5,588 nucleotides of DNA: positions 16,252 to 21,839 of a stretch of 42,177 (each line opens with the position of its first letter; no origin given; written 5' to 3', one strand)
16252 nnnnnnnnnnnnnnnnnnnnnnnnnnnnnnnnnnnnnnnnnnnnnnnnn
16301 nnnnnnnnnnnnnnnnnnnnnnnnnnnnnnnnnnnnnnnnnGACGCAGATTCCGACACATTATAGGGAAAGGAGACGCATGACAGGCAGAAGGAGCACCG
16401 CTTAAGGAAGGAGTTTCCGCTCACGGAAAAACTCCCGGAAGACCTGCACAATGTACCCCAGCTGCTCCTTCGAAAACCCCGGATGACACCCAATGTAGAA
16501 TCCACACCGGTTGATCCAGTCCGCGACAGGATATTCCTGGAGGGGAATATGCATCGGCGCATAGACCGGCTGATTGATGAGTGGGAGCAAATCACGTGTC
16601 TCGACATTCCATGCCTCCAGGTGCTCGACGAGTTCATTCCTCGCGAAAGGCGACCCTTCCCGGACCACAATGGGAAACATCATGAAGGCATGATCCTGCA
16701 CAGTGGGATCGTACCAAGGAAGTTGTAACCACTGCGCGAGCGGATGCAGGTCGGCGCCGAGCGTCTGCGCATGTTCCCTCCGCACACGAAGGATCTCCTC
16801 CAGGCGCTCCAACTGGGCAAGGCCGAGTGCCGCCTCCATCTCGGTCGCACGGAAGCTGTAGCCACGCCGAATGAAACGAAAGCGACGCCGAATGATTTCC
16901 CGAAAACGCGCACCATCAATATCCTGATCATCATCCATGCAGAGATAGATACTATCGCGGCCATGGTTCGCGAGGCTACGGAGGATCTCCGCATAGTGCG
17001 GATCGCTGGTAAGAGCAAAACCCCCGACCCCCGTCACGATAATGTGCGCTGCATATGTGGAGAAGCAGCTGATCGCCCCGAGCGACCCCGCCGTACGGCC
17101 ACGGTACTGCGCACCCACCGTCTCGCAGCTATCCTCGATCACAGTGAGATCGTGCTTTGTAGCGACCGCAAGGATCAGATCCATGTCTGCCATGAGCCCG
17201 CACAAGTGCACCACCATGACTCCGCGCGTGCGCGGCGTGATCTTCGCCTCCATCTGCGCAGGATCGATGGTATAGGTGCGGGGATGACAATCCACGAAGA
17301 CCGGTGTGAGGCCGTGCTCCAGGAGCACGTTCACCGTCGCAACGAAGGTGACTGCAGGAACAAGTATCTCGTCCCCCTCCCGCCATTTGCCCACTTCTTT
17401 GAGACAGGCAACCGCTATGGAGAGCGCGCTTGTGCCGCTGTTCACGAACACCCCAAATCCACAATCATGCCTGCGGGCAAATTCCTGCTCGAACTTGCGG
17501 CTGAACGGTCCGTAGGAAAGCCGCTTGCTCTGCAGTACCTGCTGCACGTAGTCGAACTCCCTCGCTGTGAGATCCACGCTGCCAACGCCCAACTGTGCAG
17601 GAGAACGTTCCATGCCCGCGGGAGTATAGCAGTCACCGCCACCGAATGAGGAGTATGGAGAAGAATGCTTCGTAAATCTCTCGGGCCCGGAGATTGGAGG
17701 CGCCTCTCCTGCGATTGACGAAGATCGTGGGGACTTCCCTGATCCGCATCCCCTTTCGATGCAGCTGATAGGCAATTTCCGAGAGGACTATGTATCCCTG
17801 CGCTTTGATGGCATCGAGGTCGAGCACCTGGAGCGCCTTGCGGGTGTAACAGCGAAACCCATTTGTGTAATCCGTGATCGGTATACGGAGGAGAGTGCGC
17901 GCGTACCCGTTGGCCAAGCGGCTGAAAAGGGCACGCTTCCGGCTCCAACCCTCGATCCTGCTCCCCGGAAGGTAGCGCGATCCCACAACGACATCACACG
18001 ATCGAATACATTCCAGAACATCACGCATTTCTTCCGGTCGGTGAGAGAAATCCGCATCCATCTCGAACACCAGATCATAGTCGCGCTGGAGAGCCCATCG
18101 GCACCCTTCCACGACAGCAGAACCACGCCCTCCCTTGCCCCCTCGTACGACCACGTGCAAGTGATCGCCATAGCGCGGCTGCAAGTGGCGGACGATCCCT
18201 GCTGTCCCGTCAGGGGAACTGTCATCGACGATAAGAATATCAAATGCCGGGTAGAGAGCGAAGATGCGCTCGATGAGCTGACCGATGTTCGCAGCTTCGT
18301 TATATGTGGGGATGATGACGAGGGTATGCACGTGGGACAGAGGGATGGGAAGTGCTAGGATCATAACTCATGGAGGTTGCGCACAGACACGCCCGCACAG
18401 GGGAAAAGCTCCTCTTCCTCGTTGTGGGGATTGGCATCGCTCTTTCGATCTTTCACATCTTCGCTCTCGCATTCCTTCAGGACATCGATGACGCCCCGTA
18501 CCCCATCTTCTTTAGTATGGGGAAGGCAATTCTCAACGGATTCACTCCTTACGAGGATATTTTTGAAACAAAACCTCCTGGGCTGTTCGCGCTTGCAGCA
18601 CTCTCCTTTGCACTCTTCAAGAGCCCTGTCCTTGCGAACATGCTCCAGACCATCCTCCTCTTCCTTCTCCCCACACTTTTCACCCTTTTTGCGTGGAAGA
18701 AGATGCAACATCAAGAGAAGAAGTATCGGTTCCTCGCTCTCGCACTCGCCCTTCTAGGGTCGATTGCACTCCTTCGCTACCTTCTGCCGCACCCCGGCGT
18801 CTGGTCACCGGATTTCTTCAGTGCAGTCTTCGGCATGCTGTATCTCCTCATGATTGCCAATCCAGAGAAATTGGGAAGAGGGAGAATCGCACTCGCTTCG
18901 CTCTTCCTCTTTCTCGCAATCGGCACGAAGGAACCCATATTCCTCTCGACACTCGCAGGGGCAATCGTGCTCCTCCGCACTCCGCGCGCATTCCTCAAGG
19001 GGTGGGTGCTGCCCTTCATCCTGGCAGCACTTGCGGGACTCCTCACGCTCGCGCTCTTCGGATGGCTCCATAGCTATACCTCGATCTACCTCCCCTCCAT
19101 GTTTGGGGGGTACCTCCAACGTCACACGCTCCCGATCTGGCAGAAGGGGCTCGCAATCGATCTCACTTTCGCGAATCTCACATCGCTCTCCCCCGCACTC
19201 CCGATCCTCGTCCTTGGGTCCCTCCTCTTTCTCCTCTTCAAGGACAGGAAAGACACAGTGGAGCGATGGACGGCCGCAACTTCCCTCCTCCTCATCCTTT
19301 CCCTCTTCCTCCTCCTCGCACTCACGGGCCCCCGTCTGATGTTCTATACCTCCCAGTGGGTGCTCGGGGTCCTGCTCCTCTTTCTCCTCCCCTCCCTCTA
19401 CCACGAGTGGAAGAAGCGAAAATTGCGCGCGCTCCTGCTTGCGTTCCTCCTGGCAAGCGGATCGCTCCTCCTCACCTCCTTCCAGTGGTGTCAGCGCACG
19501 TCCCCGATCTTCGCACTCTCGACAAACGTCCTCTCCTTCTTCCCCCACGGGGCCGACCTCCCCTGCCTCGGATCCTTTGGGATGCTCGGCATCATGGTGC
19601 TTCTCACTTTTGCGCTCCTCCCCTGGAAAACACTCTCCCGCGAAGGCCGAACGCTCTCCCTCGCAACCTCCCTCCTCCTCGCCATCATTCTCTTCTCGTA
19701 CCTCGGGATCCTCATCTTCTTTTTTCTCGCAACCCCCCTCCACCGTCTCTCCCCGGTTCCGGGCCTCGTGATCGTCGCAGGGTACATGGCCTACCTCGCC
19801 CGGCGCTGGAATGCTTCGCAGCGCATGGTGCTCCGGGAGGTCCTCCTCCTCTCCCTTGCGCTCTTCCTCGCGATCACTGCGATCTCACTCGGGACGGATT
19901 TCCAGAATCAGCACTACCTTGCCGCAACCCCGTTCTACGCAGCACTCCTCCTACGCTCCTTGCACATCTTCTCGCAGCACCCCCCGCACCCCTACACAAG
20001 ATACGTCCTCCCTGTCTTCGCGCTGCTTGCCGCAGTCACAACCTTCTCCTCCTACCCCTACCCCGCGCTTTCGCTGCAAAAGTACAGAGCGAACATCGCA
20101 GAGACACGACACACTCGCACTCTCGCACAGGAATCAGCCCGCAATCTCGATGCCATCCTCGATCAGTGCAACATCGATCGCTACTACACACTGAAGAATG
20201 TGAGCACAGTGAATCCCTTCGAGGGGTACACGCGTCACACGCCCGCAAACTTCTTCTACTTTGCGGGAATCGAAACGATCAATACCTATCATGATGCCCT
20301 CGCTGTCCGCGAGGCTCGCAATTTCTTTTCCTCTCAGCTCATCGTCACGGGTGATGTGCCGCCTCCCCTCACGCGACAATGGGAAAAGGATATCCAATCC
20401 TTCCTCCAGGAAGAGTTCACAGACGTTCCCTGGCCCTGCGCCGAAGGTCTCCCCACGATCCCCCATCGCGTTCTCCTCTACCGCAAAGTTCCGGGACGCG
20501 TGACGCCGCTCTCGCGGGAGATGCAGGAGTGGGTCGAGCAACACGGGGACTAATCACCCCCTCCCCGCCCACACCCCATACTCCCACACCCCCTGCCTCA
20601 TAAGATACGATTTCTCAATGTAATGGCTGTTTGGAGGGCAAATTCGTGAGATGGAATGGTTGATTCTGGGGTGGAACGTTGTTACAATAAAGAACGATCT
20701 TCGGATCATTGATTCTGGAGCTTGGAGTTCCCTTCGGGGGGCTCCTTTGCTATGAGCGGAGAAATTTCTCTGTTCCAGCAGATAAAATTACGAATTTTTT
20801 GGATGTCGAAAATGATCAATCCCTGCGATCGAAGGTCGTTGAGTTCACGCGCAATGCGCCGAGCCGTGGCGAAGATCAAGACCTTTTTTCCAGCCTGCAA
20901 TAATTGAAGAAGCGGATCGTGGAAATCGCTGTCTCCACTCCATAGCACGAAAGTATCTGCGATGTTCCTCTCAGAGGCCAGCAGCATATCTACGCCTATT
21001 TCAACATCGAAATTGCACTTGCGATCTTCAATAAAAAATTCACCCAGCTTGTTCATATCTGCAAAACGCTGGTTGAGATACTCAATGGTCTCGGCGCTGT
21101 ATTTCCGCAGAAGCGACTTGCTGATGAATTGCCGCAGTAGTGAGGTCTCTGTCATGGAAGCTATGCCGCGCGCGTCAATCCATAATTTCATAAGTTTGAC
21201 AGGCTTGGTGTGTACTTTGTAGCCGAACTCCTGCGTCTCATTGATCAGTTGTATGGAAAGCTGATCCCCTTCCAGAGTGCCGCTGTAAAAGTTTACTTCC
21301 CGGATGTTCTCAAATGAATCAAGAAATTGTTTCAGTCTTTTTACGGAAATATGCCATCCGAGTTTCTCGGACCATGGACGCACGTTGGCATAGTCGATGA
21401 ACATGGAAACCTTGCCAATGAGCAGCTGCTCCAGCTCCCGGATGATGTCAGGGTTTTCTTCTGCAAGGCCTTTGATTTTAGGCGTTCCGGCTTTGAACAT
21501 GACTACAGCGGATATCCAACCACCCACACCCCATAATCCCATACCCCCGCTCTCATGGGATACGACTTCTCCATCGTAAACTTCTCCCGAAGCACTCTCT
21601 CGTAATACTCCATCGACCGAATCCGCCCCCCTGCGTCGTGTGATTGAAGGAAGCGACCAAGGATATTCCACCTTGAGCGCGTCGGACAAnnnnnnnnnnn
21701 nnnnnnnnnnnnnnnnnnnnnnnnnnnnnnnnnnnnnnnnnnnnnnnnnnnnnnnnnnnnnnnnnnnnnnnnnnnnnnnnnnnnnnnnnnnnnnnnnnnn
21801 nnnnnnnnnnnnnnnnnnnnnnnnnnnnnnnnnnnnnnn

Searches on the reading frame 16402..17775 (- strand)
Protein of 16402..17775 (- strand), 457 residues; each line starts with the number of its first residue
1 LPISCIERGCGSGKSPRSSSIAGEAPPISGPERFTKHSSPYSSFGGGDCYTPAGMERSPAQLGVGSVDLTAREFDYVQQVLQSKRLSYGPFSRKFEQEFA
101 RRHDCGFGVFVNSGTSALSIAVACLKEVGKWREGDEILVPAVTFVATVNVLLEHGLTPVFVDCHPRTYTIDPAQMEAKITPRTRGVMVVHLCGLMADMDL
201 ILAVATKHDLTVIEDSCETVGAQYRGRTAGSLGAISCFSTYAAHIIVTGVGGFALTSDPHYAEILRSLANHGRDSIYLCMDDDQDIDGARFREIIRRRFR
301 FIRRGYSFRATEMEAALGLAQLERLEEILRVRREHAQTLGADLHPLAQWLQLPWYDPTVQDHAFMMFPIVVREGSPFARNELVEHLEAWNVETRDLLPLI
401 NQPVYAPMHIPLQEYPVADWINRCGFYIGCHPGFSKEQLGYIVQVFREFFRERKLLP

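Call 9: search_protein_families(library=pfam, proteins=[window:16402-17775:-], max_evalue=0.001)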
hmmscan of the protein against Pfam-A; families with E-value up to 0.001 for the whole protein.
window:16402-17775:- (457 aa): 3 families
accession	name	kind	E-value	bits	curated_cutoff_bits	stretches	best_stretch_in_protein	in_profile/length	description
PF01041.23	DegT_DnrJ_EryC1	-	6.8e-90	302.3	19.8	1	69-445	3-358/360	DegT/DnrJ/EryC1/StrS aminotransferase family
PF00266.25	Aminotran_5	-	0.00011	21.7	21.5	1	109-221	65-181/371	Aminotransferase class-V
PF00155.27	Aminotran_1_2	-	0.00023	20.9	19.7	1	82-190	32-152/361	Aminotransferase class I and II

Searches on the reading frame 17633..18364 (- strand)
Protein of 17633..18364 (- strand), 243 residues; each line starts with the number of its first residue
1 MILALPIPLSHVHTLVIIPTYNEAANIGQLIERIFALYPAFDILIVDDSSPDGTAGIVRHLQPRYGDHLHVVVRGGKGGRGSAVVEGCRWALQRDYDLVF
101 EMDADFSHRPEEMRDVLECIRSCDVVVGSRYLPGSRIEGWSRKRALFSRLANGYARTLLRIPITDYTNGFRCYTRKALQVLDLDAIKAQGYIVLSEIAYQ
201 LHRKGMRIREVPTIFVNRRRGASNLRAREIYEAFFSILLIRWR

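Call 9: search_protein_families(library=pfam, proteins=[window:17633-18364:-], max_evalue=0.001)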
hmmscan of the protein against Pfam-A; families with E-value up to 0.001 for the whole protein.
window:17633-18364:- (243 aa): 2 families
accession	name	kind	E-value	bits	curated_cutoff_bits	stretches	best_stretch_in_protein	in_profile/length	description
PF00535.33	Glycos_transf_2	-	1.5e-26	93.8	23.3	1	16-179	2-165/168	Glycosyl transferase family 2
PF13641.12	Glyco_tranf_2_3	-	5.4e-09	36.8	27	1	14-120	3-111/230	Glycosyltransferase like family 2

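Call 40: search_protein_families(library=ncbifam, proteins=[window:17633-18364:-], max_evalue=0.00001)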
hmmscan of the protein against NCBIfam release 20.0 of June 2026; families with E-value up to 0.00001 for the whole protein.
window:17633-18364:- (243 aa): 9 families
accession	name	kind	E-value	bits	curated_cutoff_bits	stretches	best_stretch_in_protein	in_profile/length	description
TIGR04182.1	glyco_TIGR04182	equivalog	3.1e-21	76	325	1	16-224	4-200/293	S-layer glycoprotein N-glycosyltransferase AglJ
NF058614.1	PPMAGASynPpgS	equivalog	1.3e-15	57.5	370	1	15-213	3-194/226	polyprenyl-phospho-N-acetylgalactosaminyl synthase PpgS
NF007986.1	PRK10714.1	equivalog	2e-13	50.1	529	1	15-204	9-192/316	undecaprenyl-phosphate 4-deoxy-4-formamido-L-arabinose transferase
TIGR03469.1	HpnB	hypoth_equivalog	1.5e-11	43.9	379.25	1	14-125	46-165/386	hopene-associated glycosyltransferase HpnB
NF047588.1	GlcsyltransPgfSStrep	equivalog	2.9e-09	36.6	500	1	16-181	5-167/308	glycosyltransferase PgfS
TIGR03937.1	PgaC_IcaA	equivalog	5.6e-09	35.4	422.3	1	16-105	49-135/407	poly-beta-1,6-N-acetyl-D-glucosamine synthase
TIGR04283.1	glyco_like_mftF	equivalog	3.5e-08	33.3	182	1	16-91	3-71/221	TIGR04283 family arsenosugar biosynthesis glycosyltransferase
NF041391.1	DPhHxTase_Halo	equivalog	4.5e-08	32.4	375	1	20-225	3-192/213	dolichyl-phosphate hexose transferase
NF053846.1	glyco_with_XrtP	equivalog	2.8e-06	26.3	520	1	16-75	45-103/440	XrtP-associated glycosyltransferase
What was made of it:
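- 17633..18364 (-): Soluble 243-aa GT2, DPMS/AglJ/PpgS-like: second candidate polyprenyl-phosphate-sugar synthase. NCBIfam AglJ / PpgS / ArnC, all below equivalog cut-offs (call 40).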

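Call 41: search_solved_structures(query=window:17633-18364:-, max_evalue=0.001)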
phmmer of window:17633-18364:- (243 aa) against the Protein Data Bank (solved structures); distinct sequences matched with E-value up to 0.001: 10.
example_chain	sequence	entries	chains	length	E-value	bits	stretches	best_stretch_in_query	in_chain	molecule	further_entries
5mlz_A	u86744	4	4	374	3.3e-26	95.4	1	14-242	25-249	Dolichol monophosphate mannose synthase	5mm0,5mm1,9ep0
9hwj_A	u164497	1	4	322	1.2e-09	41.2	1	15-178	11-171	Undecaprenyl-phosphate 4-deoxy-4-formamido-L-arabinose transferase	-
9bhc_C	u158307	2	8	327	8.1e-08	35.2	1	15-175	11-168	Undecaprenyl-phosphate 4-deoxy-4-formamido-L-arabinose transferase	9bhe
8vxh_A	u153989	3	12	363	1e-07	34.9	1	15-175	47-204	Undecaprenyl-phosphate 4-deoxy-4-formamido-L-arabinose transferase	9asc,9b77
6yv7_B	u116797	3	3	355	0.00014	24.6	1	6-91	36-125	Glycosyl transferase, family 2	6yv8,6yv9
6yv7_A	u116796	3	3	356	0.00014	24.6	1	6-91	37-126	Glycosyl transferase, family 2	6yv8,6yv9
3f1y_A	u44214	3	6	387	0.00045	22.9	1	16-116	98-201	Mannosyl-3-phosphoglycerate synthase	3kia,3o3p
9omh_A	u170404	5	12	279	0.00088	22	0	15-153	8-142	Glycosyltransferase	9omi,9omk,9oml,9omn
9omm_A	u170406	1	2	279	0.00089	21.9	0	15-153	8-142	Glycosyltransferase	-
9omj_A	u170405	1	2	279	0.00091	21.9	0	15-153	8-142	Glycosyltransferase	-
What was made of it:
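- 17633..18364 (-): Best PDB sequence match is Pyrococcus dolichol-phosphate mannose synthase 5mlz, E 3.3e-26 over residues 14-242 (call 41).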

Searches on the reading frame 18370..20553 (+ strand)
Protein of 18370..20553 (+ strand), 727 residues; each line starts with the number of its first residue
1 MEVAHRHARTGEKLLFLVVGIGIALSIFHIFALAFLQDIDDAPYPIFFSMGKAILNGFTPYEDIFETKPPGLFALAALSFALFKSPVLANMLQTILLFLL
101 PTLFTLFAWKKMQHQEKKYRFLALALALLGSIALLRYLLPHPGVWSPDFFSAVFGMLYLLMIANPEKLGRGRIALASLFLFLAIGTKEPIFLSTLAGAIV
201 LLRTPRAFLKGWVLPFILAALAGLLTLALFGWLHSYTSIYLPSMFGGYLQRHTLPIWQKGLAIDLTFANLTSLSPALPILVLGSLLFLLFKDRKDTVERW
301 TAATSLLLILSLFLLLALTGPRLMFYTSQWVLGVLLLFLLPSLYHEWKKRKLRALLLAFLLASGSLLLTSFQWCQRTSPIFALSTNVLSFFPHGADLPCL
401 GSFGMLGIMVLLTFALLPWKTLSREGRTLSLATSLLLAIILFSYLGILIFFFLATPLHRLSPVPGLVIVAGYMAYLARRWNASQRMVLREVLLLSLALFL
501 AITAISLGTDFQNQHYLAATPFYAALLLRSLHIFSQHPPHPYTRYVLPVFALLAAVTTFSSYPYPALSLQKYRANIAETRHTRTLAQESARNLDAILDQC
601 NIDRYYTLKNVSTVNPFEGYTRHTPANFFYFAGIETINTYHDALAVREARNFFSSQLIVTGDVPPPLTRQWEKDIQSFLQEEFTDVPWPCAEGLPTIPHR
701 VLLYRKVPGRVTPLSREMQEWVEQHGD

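Call 8: search_protein_families(library=ncbifam, proteins=[window:18370-20553:+], max_evalue=1)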
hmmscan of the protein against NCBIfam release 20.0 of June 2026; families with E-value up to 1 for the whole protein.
window:18370-20553:+ (727 aa): 2 families
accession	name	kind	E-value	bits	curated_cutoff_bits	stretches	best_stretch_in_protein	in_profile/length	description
NF033207.2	midcut_by_XrtH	subfamily_domain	0.011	15.8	45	1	328-375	41-90/175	midcut-by-XrtH protein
TIGR01528.1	NMN_trans_PnuC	equivalog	0.1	12.5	42.45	1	77-119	36-77/187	nicotinamide riboside transporter PnuC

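Call 9: search_protein_families(library=pfam, proteins=[window:18370-20553:+], max_evalue=0.001)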
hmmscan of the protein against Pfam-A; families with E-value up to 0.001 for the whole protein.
window:18370-20553:+ (727 aa): 0 families

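Call 52: find_homologous_proteins(query=window:18370-20553:+)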
Query window:18370-20553:+ (727 aa): 8 proteins with E <= 0.001 among 8000 candidates.
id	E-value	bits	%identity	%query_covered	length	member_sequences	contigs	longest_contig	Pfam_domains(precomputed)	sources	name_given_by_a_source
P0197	0.0e+0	1607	100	100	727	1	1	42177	-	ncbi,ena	-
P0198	8.7e-271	919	60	98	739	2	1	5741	-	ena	-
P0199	2.1e-182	627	47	98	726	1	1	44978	-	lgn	-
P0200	7.7e-114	400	54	50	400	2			-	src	-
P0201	2.3e-74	269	28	95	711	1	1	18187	-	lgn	-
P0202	8.7e-35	139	32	44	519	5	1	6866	-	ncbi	-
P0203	3.3e-33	133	33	35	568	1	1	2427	-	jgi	jgi:hypothetical protein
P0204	7.2e-28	116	30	37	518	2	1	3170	-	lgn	-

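Call 67: predict_structure(alignment_id=A5)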
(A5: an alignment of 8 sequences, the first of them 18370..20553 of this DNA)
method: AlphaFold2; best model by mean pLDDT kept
length: 727 residues; sequences in the alignment: 8
mean_pLDDT: 74.3   pTM: 0.78
mean pLDDT of the five models: 74.3, 71.9, 70.6, 70.2, 65.5
residues with pLDDT >= 90: 129; 70-90: 328; 50-70: 219; < 50: 51
segments of 3 or more residues with pLDDT < 50: 1-5, 38-40, 321-324, 456-460, 565-567, 628-641, 725-727
pLDDT, mean of each block of 10 residues (from residue 1): 53 85 86 65 62 70 56 81 76 89 95 88 93 81 71 94 88 95 88 95 92 95 88 78 61 63 74 81 86 76 79 67 51 68 67 67 66 51 52 54 72 75 66 71 67 51 64 77 86 90 76 72 95 76 80 86 54 69 79 90 75 56 59 45 61 82 62 78 91 86 86 65 47
secondary structure, 60 per line:
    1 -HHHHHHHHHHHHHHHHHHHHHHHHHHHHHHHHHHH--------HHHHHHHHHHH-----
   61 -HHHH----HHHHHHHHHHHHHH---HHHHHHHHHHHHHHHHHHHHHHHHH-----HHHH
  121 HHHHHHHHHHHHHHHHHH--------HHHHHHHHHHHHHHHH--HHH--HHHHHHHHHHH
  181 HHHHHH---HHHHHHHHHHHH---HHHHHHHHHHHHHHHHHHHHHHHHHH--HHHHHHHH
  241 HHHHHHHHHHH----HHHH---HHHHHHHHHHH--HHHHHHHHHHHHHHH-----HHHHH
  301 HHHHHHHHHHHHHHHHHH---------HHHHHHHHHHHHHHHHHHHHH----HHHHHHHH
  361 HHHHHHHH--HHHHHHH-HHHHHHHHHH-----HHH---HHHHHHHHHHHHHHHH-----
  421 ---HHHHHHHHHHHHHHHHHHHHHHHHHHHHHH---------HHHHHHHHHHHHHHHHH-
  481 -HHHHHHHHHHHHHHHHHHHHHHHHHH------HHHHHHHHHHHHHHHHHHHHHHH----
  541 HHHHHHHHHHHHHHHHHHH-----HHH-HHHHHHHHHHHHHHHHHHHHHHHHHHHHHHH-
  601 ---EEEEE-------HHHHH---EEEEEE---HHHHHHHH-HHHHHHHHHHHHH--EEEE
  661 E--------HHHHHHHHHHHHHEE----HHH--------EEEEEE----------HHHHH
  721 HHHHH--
elements in order (helices of 4 or more, strands of 3 or more residues): H2-36 H45-55 H62-65 H70-83 H87-111 H117-138 H147-162 H170-186 H190-201 H205-230 H233-251 H256-259 H263-273 H276-290 H296-318 H328-348 H353-368 H371-377 H379-388 H400-415 H424-453 H463-479 H482-507 H514-536 H541-559 H569-599 E604-608 H616-620 E624-629 H633-640 H642-654 E657-661 H670-682 E700-705 H716-725
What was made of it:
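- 18370..20553 (+): 727-aa polytopic protein, unrelated in sequence to A/B/C. Possible fourth GT-C, with weak support. AF2 pLDDT 74 (call 67).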

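Call 70: fold_search(model_id=the predicted structure, library=pdb)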
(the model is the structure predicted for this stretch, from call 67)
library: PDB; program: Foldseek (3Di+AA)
matches with E <= 10: 243; with E <= 0.001: 0
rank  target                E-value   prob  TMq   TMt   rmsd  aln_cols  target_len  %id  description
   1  8b6l_I                1.0e-02  0.99  0.26  0.27  21.0       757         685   10  Subtomogram average of the human Sec61-TRAP-OSTA-translocon (released 2022-12-07)
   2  9n9j_I                1.4e-02  0.99  0.27  0.28  23.8       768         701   11  Structure of a GRP94 folding intermediate engaged with a CCDC134- and FKBP11-bound secretory translocon (released 2025-11-19)
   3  9i8u_B                7.2e-02  0.20  0.10  0.13  26.3       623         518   13  Upregulated state of BetP with Potassium in Amphipol A8-35 (released 2026-02-18)
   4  9s6r_A                1.2e-01  0.96  0.22  0.38  17.8       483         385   14  Ternary cryo-EM structure of yeast ALG3 with Dol25-PP-GlcNAc2Man5, Dol25-P-Man, and Fab (released 2026-03-18)
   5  7zlg_A                2.0e-01  0.54  0.23  0.25  19.0       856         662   10  Cryo-EM structure of C-mannosyltransferase CeDPY19, in complex with acceptor peptide and bound to CMT2-Fab and anti-Fa (released 2023-01-11)
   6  9i5z_C                2.4e-01  0.10  0.09  0.12  25.5       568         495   14  Upregulated state of BetP in potassium (released 2026-02-18)
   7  4ain_A                2.6e-01  0.11  0.10  0.12  26.4       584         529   15  Crystal structure of BetP with asymmetric protomers. (released 2012-06-06)
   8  7zlh_A                2.8e-01  0.69  0.29  0.31  19.9       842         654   11  Cryo-EM structure of C-mannosyltransferase CeDPY19, in apo state, bound to CMT2-Fab and anti-Fab nanobody (released 2023-01-11)
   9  9i66_A                3.2e-01  0.12  0.11  0.13  25.8       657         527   12  Downregulated state of the betaine transporter BetP (released 2026-02-18)
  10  9hko_A                3.9e-01  0.09  0.09  0.12  24.5       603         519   14  Downregulated closed state of BetP in complex with betaine (released 2025-12-17)
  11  2wsw                  4.3e-01  0.09  0.10  0.12  28.0       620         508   11  Crystal Structure of Carnitine Transporter from Proteus mirabilis (released 2010-09-08)
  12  4c7r_A                4.3e-01  0.08  0.10  0.11  25.3       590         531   14  Inward facing conformation of the trimeric betaine transporter BetP in complex with lipids (released 2013-10-30)
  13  2wsx_A                4.5e-01  0.07  0.08  0.11  26.9       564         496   11  Crystal Structure of Carnitine Transporter from Escherichia coli (released 2010-09-08)
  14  9old                  4.8e-01  0.09  0.10  0.13  25.6       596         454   13  Crystal structure of alpha-NPG-bound D59C MelBSt (released 2026-02-04)
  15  9i61_C                5.2e-01  0.09  0.11  0.14  24.9       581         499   14  Transient activated state of BetP in complex with betaine (released 2026-02-18)
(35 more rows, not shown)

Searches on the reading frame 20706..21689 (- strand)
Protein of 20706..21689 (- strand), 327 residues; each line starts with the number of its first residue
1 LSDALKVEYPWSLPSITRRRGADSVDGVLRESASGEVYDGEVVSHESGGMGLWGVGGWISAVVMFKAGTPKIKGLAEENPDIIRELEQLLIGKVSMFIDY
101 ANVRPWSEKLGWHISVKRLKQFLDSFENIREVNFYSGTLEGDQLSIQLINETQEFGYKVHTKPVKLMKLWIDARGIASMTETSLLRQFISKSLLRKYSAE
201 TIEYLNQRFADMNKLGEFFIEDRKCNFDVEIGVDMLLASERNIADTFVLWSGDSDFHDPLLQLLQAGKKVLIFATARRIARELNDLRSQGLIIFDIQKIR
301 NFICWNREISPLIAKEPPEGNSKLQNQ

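Call 9: search_protein_families(library=pfam, proteins=[window:20706-21689:-], max_evalue=0.001)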
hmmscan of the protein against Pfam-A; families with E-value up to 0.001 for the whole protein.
window:20706-21689:- (327 aa): 1 family
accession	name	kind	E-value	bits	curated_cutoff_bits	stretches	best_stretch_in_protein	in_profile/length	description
PF01936.24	NYN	-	7.6e-16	59.4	24.2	1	216-284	71-135/145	NYN domain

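Call 80: search_protein_families(library=pfam, proteins=[window:20706-21689:-], max_evalue=0.01)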
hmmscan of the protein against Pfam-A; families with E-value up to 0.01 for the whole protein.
window:20706-21689:- (327 aa): 1 family
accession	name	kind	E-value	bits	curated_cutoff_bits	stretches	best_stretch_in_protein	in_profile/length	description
PF01936.24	NYN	-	7.6e-16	59.4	24.2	2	216-284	71-135/145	NYN domain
